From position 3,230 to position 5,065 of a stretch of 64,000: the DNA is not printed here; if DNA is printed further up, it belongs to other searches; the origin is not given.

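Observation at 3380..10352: A compact locus resembling an aryl-acid activation pathway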

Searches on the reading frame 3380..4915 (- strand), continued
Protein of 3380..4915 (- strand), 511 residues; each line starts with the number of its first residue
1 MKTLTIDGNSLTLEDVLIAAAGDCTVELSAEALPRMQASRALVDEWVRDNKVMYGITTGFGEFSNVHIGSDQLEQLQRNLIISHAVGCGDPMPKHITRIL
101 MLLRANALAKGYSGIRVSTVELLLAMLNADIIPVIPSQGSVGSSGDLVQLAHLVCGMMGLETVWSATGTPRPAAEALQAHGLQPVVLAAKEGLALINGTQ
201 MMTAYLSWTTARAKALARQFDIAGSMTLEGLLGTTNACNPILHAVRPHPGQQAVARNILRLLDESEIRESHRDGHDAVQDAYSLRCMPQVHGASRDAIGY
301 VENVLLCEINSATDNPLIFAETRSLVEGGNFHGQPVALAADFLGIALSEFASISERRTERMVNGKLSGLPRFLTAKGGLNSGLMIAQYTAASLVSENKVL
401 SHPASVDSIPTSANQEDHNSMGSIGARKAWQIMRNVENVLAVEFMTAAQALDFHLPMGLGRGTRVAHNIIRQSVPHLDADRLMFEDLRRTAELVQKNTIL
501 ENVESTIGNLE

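Call 66: find_homologous_proteins(query=window:3380-4915:-, max_evalue=1e-100)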
Query window:3380-4915:- (511 aa): 7964 proteins with E <= 1e-100 among 8000 candidates; the best 120 are listed.
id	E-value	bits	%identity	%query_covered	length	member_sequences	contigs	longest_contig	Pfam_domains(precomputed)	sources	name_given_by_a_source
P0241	0.0e+0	1125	100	100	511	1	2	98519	PF00221.25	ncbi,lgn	ncbi:MAG: histidine ammonia-lyase [Bacteroidota bacterium]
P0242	0.0e+0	1031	91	100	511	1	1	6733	PF00221.25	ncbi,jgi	jgi:histidine ammonia-lyase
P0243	0.0e+0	1029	91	100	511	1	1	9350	PF00221.25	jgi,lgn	jgi:histidine ammonia-lyase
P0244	0.0e+0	1027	93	98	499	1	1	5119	PF00221.25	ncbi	ncbi:MAG: histidine ammonia-lyase, partial [Bacteroidota bacterium]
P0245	1.7e-297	1005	89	100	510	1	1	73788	PF00221.25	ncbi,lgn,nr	ncbi:MAG: histidine ammonia-lyase [Bacteroidetes bacterium]|nr:histidine ammonia-lyase [Bacteroidota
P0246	1.4e-294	995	88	100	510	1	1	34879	PF00221.25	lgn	-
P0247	5.1e-294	993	88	100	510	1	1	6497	PF00221.25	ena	-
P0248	1.5e-289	979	87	100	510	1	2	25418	PF00221.25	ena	-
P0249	7.4e-289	976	86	100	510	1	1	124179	PF00221.25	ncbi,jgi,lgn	-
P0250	3.4e-287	971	86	100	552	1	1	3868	PF00221.25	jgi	jgi:histidine ammonia-lyase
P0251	4.4e-286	967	86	100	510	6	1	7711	PF00221.25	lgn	-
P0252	1.5e-285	965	86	100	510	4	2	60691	PF00221.25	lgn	-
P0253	1.2e-283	959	86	100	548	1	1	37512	PF00221.25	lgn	-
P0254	2.5e-283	958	86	100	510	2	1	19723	PF00221.25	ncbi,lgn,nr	ncbi:MAG: histidine ammonia-lyase [Bacteroidetes bacterium]|nr:histidine ammonia-lyase [Bacteroidota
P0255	7.4e-276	933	83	100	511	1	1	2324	PF00221.25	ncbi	-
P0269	4.1e-249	845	77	99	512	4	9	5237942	PF00221.25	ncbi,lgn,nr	ncbi:MAG: histidine ammonia-lyase [Bacteroidia bacterium]|nr:histidine ammonia-lyase [Bacteroidia ba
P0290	9.3e-195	666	60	100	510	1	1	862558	PF00221.25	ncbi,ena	-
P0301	3.1e-191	654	61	99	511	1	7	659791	PF00221.25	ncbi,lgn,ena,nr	ncbi:MAG: histidine ammonia-lyase [Ignavibacteriae bacterium]|nr:histidine ammonia-lyase [Ignavibact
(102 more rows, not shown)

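Call 67: find_encoding_contigs(protein=P0269, flank=8000, max_places=1)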
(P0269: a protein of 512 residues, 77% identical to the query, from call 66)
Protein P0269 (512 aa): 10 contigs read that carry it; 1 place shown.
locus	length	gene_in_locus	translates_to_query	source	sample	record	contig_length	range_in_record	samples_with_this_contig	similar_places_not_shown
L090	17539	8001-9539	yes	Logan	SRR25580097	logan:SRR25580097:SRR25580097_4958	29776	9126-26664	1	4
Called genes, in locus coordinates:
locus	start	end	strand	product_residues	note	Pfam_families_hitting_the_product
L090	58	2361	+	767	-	PF13620:CarboxypepD_reg (weak), PF13715:CarbopepD_reg_2, PF07715:Plug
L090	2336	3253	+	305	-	-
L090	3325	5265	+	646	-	PF02129:Peptidase_S15, PF08530:PepX_C, PF13860:FlgD_ig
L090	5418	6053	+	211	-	PF03992:ABM (weak), PF27539:Y2318_C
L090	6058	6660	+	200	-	-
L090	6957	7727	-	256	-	PF01833:TIG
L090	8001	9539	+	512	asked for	PF00221:Lyase_aromatic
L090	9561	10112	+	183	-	PF00571:CBS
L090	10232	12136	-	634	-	PF13431:TPR_17 (faint), PF13231:PMT_2, PF13428:TPR_14 (faint), PF00515:TPR_1 (faint), PF07719:TPR_2 (faint), PF13181:TPR_8 (faint), PF13374:TPR_10 (faint), PF13424:TPR_12 (faint), +3 more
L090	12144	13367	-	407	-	PF18962:Por_Secre_tail (weak)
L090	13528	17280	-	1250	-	PF01483:P_proprotein (faint), PF13860:FlgD_ig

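Call 68: find_encoding_contigs(protein=P0290, flank=8000, max_places=1)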
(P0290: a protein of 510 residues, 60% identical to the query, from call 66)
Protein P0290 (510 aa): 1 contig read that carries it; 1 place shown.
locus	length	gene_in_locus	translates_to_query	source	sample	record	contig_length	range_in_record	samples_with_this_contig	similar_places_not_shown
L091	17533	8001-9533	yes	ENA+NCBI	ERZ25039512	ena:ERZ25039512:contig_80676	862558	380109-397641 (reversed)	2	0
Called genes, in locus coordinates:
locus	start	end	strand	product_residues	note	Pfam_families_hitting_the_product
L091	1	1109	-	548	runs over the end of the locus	PF17391:Urocanase_N, PF01175:Urocanase, PF17392:Urocanase_C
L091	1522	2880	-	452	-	PF00072:Response_reg, PF07728:AAA_5 (faint), PF00158:Sigma54_activat, PF14532:Sigma54_activ_2, PF25601:AAA_lid_14, PF02954:HTH_8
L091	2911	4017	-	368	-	PF00072:Response_reg, PF00512:HisKA, PF02518:HATPase_c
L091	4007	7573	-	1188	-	PF13426:PAS_9, PF00989:PAS, PF13426:PAS_9, PF13426:PAS_9, PF01590:GAF, PF01590:GAF, PF13185:GAF_2, PF13492:GAF_3, +10 more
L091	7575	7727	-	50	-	-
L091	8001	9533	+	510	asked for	PF00221:Lyase_aromatic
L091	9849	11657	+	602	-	PF02638:GHL10, PF13200:DUF4015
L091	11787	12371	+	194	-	-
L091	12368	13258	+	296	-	PF00892:EamA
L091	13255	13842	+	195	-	PF00588:SpoU_methylase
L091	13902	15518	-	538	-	PF02384:N6_Mtase, PF07669:Eco57I, PF22837:M_Eco57I_C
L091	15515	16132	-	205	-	PF01844:HNH (weak)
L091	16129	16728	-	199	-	-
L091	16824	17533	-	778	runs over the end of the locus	PF13589:HATPase_c_3, PF02518:HATPase_c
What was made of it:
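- On Histidine ammonia-lyase (HutH): A 60%-identical relative has urocanase about 7 kb away (call 68).
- A 60%-identical lyase has urocanase nearby (call 68).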

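Call 69: find_encoding_contigs(protein=P0301, flank=8000, max_places=1)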
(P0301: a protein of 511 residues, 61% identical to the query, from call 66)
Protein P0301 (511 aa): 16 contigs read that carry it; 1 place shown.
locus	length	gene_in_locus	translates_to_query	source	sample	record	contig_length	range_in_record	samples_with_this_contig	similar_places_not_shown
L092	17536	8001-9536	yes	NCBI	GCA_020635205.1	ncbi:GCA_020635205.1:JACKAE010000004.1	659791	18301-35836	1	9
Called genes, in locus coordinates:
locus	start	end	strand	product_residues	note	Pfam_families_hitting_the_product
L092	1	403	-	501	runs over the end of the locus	-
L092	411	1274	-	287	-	-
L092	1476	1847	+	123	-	-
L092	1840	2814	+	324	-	PF01148:CTP_transf_1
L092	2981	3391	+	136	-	-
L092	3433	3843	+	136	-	PF02130:YbeY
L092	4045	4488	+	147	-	PF04361:DUF494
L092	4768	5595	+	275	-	PF00793:DAHP_synth_1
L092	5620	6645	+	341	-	PF13580:SIS_2 (faint), PF01380:SIS, PF00571:CBS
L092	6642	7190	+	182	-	-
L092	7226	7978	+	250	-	PF00121:TIM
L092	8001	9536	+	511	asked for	PF00221:Lyase_aromatic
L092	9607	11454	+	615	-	PF13426:PAS_9 (faint), PF00989:PAS (faint), PF13188:PAS_8 (faint), PF00672:HAMP, PF08448:PAS_4, PF00512:HisKA, PF02518:HATPase_c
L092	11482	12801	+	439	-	PF00072:Response_reg, PF00158:Sigma54_activat, PF14532:Sigma54_activ_2, PF07728:AAA_5, PF00004:AAA (weak), PF25601:AAA_lid_14, PF02954:HTH_8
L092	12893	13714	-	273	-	PF01177:Asp_Glu_race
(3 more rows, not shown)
